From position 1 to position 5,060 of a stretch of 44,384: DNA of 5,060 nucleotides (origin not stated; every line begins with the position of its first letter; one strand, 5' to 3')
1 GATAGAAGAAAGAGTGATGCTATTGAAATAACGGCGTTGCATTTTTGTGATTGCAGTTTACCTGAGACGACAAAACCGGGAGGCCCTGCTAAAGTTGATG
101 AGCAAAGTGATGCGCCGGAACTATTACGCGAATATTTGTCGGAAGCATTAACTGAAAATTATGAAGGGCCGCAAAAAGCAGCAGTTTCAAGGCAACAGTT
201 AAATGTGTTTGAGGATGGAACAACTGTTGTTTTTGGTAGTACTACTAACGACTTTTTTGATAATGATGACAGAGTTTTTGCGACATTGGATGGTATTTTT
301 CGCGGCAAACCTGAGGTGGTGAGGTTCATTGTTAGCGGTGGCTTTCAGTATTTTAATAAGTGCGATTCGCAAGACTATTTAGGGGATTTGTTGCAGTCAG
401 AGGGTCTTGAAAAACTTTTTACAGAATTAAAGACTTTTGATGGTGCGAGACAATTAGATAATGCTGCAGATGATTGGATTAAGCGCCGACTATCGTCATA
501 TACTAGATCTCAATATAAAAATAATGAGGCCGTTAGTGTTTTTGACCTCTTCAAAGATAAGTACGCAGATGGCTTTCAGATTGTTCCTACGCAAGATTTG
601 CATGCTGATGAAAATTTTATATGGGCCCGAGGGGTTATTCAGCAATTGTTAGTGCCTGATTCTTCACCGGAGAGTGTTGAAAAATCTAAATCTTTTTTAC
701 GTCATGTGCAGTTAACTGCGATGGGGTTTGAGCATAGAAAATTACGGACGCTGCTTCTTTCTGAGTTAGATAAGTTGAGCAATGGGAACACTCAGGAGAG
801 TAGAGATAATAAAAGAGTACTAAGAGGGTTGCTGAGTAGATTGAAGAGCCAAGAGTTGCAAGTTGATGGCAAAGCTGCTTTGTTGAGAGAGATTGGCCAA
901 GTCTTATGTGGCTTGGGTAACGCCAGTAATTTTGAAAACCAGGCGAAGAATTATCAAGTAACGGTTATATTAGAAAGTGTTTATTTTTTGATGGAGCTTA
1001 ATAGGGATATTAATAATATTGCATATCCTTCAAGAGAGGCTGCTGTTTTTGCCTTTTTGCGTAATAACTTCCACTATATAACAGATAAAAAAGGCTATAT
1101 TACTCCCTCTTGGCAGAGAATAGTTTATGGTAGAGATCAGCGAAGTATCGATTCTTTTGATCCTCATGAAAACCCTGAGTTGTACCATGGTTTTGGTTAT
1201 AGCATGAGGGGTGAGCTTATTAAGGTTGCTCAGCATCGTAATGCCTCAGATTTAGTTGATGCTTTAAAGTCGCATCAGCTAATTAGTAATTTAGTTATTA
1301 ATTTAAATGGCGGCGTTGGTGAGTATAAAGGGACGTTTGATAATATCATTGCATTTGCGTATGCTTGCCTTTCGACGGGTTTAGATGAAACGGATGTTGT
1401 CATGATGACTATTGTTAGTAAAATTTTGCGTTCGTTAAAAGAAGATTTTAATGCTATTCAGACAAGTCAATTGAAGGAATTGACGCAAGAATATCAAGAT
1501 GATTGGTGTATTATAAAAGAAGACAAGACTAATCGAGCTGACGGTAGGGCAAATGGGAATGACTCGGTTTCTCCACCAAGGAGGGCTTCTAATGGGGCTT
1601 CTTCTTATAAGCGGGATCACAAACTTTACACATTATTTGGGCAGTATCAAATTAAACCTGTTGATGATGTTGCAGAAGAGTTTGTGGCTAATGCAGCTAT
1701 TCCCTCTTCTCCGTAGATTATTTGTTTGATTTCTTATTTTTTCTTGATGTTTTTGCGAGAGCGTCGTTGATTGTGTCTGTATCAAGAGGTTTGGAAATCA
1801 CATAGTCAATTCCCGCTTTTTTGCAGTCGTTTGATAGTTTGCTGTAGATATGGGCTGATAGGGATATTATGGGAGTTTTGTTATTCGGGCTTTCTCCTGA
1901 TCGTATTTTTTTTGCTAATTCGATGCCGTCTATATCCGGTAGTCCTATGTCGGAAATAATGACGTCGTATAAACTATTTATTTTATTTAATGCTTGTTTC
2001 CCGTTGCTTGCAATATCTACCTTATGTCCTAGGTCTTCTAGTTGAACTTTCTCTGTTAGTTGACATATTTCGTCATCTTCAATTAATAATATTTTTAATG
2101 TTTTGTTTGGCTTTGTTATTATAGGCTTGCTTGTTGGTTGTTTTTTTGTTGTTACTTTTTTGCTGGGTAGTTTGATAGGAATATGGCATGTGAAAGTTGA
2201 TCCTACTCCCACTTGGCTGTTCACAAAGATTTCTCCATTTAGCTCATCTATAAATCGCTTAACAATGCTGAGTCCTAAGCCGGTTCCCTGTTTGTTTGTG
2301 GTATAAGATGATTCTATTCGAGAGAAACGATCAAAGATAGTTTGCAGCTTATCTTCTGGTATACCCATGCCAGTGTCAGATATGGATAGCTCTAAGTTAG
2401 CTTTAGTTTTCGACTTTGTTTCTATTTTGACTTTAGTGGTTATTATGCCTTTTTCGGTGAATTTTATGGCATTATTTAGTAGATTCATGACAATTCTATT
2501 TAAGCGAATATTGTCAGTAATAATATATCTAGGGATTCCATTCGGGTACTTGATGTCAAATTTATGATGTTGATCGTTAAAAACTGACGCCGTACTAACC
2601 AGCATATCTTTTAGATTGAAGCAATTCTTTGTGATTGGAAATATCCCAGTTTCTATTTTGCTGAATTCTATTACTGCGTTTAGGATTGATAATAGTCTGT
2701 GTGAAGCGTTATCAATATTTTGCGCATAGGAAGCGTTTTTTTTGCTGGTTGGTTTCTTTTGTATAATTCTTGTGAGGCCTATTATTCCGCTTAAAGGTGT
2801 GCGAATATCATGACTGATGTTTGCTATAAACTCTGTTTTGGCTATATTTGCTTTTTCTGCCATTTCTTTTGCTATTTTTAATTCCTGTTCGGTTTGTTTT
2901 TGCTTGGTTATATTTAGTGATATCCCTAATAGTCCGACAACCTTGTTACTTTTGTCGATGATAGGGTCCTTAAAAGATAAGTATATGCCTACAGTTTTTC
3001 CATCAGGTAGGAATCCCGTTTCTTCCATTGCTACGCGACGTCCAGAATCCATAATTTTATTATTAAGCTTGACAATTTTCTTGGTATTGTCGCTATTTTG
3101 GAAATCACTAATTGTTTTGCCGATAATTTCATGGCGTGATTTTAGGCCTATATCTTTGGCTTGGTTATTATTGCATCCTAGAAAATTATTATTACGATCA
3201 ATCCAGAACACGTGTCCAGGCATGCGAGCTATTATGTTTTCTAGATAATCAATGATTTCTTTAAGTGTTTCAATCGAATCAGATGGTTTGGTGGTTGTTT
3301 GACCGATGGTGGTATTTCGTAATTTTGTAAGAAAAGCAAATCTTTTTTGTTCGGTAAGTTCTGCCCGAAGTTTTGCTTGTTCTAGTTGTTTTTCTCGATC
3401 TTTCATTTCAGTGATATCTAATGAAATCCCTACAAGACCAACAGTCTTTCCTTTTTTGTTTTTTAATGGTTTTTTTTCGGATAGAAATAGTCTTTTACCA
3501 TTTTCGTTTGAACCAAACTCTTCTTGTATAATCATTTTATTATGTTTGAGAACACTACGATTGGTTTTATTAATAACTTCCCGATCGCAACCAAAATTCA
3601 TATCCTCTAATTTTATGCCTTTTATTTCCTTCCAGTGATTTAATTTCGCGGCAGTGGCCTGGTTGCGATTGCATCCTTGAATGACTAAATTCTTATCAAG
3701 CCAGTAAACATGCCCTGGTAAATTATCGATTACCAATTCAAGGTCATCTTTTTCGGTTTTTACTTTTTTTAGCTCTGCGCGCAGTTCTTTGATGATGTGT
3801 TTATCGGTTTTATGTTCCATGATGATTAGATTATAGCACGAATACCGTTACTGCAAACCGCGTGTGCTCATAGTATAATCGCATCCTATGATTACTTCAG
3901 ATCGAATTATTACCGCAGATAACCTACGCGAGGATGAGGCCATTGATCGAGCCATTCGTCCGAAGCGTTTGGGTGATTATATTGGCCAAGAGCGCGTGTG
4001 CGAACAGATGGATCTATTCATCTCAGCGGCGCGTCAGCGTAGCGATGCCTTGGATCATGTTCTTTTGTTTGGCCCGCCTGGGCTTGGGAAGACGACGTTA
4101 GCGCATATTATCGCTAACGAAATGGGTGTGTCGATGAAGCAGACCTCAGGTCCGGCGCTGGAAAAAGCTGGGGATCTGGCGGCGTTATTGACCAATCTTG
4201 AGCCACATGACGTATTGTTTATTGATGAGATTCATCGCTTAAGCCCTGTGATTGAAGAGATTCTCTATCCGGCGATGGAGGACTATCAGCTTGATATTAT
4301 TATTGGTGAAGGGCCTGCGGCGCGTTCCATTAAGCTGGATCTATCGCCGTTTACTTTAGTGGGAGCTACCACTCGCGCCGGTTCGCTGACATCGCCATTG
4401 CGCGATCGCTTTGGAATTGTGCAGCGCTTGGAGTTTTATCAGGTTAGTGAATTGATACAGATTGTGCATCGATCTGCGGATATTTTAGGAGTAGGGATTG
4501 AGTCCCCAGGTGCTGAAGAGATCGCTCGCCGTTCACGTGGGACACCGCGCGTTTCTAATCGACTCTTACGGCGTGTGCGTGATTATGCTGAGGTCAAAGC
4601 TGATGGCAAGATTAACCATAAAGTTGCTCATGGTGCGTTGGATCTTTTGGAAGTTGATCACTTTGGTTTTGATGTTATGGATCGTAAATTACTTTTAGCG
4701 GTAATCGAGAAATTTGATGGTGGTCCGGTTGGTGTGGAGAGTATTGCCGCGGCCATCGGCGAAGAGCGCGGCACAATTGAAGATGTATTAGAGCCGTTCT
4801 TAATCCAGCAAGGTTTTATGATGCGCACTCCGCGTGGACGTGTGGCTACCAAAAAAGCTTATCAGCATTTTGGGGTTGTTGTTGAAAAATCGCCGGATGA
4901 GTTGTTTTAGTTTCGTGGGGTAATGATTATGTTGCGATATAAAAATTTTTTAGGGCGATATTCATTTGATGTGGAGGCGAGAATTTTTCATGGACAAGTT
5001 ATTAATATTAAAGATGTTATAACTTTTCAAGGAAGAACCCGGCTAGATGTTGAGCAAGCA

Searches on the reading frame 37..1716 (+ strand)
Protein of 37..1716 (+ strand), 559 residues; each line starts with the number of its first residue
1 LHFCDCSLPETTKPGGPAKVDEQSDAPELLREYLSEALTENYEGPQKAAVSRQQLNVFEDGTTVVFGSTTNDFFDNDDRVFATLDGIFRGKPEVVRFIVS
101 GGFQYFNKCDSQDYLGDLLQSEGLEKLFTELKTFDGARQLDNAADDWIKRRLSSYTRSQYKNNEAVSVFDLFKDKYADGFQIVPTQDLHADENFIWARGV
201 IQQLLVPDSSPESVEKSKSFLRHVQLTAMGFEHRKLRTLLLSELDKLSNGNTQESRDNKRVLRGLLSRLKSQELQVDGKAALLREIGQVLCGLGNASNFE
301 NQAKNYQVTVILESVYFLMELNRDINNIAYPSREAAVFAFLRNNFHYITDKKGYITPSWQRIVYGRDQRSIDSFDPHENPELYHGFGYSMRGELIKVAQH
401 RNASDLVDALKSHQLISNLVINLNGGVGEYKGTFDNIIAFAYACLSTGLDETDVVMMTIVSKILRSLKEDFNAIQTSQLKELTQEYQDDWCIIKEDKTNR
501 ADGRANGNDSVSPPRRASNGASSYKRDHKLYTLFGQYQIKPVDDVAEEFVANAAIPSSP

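Call 24: search_protein_families(library=ncbifam, proteins=[window:37-1716:+], max_evalue=0.00001)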
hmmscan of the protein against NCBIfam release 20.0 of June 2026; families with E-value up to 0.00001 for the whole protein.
window:37-1716:+ (559 aa): 0 families

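Call 28: search_protein_families(library=pfam, proteins=[window:37-1716:+], max_evalue=0.01)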
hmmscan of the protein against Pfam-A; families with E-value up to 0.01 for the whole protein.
window:37-1716:+ (559 aa): 0 families

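Call 39: search_protein_families(library=phrogs, proteins=[window:37-1716:+], max_evalue=0.01)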
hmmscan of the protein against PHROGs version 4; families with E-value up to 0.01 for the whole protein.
window:37-1716:+ (559 aa): 0 families

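Call 40: search_protein_families(library=padloc, proteins=[window:37-1716:+], max_evalue=0.01)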
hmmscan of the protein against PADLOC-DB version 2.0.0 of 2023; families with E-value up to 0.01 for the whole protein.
window:37-1716:+ (559 aa): 0 families

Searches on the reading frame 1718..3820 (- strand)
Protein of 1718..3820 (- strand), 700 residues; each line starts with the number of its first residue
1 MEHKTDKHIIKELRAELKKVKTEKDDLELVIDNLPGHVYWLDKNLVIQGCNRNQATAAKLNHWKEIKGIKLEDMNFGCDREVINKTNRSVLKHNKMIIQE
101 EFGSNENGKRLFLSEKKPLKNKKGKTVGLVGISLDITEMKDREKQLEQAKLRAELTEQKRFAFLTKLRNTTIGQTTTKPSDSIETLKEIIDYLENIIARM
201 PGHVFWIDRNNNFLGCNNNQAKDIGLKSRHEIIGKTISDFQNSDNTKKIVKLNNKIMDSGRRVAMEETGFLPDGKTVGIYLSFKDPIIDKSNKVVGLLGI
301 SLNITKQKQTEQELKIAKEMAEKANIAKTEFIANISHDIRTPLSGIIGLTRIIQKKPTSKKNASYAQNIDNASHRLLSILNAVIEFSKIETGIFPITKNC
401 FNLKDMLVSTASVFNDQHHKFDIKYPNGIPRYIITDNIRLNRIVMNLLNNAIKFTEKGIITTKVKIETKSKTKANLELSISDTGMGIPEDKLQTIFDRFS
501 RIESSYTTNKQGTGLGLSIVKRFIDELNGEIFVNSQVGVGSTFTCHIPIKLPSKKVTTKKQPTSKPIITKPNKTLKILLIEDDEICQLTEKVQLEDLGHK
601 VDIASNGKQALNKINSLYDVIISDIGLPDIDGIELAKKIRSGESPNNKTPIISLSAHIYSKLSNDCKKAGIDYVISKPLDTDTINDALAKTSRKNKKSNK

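Call 24: search_protein_families(library=ncbifam, proteins=[window:1718-3820:-], max_evalue=0.00001)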
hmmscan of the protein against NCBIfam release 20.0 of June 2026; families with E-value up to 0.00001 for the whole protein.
window:1718-3820:- (700 aa): 126 families (the best 25 are shown)
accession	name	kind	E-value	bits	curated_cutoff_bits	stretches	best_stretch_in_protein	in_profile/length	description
NF008302.0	PRK11091.1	equivalog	2.1e-107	360.2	838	2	184-697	148-648/779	aerobic respiration two-component sensor histidine kinase ArcB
NF041947.1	LuxQ_Vibrio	equivalog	2.8e-87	293.5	1200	1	290-690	434-837/843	quorum-sensing autoinducer 2 sensor kinase/phosphatase LuxQ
TIGR02956.1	TMAO_torS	equivalog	1.9e-86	291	676.5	1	315-697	451-825/967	TMAO reductase system sensor histidine kinase/response regulator TorS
NF008318.0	PRK11107.1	equivalog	5.7e-80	269.5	890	2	313-560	278-529/920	two-component sensor histidine kinase BarA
NF011874.0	PRK15347.1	equivalog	1.4e-68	231.8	852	2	308-551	378-616/921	two component system sensor kinase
NF008099.0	PRK10841.1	equivalog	3.5e-66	223.6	920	2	303-559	445-700/949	two-component system sensor histidine kinase RcsC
NF038297.2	hybrid_HK_HrmK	equivalog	3.1e-61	207.8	725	1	301-690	208-606/607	hybrid histidine kinase/response regulator HrmK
NF045901.1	HisKinLetSLeg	equivalog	4.7e-61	206.9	1650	2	302-552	269-522/906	two-component system sensor histidine kinase LetS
NF047874.1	MASE3_PAS_HK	subfamily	8.4e-61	206.6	560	1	173-568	247-644/655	MASE3 domain-containing sensor histidine kinase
NF046044.1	PnpS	equivalog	1.4e-59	202.1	400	1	146-548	12-390/390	two-component system histidine kinase PnpS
NF008543.0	PRK11466.1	equivalog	1.5e-57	195.1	982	1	315-696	431-802/914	TMAO reductase system sensor histidine kinase/response regulator TorS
NF041832.1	near_NosP_CTERM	subfamily_domain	2.8e-56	191.2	400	1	322-681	1-359/370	NahK/ErcS family hybrid sensor histidine kinase/response regulator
NF007420.1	PRK09959.1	equivalog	6e-51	173.1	1995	1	292-690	677-1072/1197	acid-sensing system histidine kinase EvgS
NF008468.0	PRK11360.1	equivalog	2.4e-46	158.3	646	1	173-553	250-612/616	two-component system sensor histidine kinase AtoS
TIGR02966.1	phoR_proteo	equivalog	2.9e-45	154.7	334.2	1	310-547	94-333/333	phosphate regulon sensor histidine kinase PhoR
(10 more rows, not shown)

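Call 63: find_encoding_contigs(protein=window:1718-3820:-, flank=10000, max_places=4)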
Protein window:1718-3820:- (700 aa): 2 contigs read that carry it; 1 place shown.
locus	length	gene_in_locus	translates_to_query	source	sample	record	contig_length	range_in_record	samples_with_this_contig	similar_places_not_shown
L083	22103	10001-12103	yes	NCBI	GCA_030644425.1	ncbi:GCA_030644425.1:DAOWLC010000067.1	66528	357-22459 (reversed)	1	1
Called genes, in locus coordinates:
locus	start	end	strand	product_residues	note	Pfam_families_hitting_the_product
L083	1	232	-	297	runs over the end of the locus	PF16331:TolA_bind_tri, PF07719:TPR_2 (faint), PF13432:TPR_16 (faint), PF13525:YfiO (weak), PF00515:TPR_1 (faint), PF13174:TPR_6 (weak)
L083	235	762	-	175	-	PF00691:OmpA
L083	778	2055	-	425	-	PF04052:TolB_N, PF26550:Tricorn_2nd, PF26549:Tricorn_N, PF07676:PD40 (weak), PF25460:Beta-prop_Aladin (weak), PF07676:PD40, PF26549:Tricorn_N, PF07676:PD40, +2 more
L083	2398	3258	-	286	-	PF06519:TolA, PF13103:TonB_2, PF03544:TonB_C (weak)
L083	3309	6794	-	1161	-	-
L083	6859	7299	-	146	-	PF02472:ExbD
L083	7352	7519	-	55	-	-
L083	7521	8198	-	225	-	PF01618:MotA_ExbB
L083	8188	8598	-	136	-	PF13279:4HBT_2, PF03061:4HBT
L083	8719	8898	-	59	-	-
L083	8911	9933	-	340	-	PF05496:RuvB_N, PF00004:AAA, PF07728:AAA_5 (weak), PF17864:AAA_lid_4, PF05491:WHD_RuvB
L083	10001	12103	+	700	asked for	PF00989:PAS (faint), PF08448:PAS_4 (weak), PF13426:PAS_9 (faint), PF13596:PAS_10 (faint), PF00512:HisKA, PF02518:HATPase_c, PF00072:Response_reg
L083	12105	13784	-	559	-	-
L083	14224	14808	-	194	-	PF01330:RuvA_N, PF21176:RecR_HhH (faint), PF14520:HHH_5, PF07499:RuvA_C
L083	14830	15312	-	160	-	PF02075:RuvC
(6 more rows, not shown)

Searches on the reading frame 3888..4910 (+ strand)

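Call 24: search_protein_families(library=ncbifam, proteins=[window:3888-4910:+], max_evalue=0.00001)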
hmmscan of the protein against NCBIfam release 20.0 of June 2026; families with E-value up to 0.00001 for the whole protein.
window:3888-4910:+ (340 aa): 14 families
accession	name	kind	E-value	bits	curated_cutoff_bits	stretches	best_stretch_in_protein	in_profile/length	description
NF000868.0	PRK00080.1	equivalog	3.6e-160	532.3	282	1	13-330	9-326/330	Holliday junction branch migration DNA helicase RuvB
TIGR00635.1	ruvB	equivalog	4.9e-145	482.3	299.05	1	27-329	2-304/305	Holliday junction branch migration DNA helicase RuvB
NF009883.0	PRK13341.1-4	equivalog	8.8e-12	43.7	668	1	18-138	20-144/729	AAA family ATPase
NF009881.0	PRK13341.1-2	equivalog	1.7e-11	42.8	651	1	16-138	15-140/736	AAA family ATPase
TIGR02903.1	spore_lon_C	equivalog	6e-11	41.5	678.8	1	14-79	139-199/615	Lon family ATP-dependent protease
NF009882.0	PRK13341.1-3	equivalog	1.3e-10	40.1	1197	1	19-138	20-143/734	AAA family ATPase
NF003229.0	PRK04195.1-5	equivalog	1.9e-09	36.7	280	1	24-83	12-72/413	replication factor C large subunit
NF003230.0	PRK04195.1-6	equivalog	9.5e-09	34.4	441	1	23-81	8-65/494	replication factor C large subunit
TIGR02902.1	spore_lonB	equivalog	1.6e-08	33.7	723.3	0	20-79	56-110/531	ATP-dependent protease LonB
TIGR02397.1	dnaX_nterm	equivalog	2.2e-08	33.7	250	1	18-89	3-70/355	DNA polymerase III subunit gamma/tau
NF011523.0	PRK14962.1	equivalog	3.5e-08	32.7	576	0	17-90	2-71/474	DNA polymerase III subunits gamma and tau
NF003233.0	PRK04195.2-3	equivalog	3.8e-08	32.6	471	1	23-79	7-62/504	replication factor C large subunit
NF001679.0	PRK00440.1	equivalog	2.2e-07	30.3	303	1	23-79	12-63/322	replication factor C small subunit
NF003226.0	PRK04195.1-1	equivalog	1.2e-06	27.8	588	1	23-82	8-67/405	replication factor C large subunit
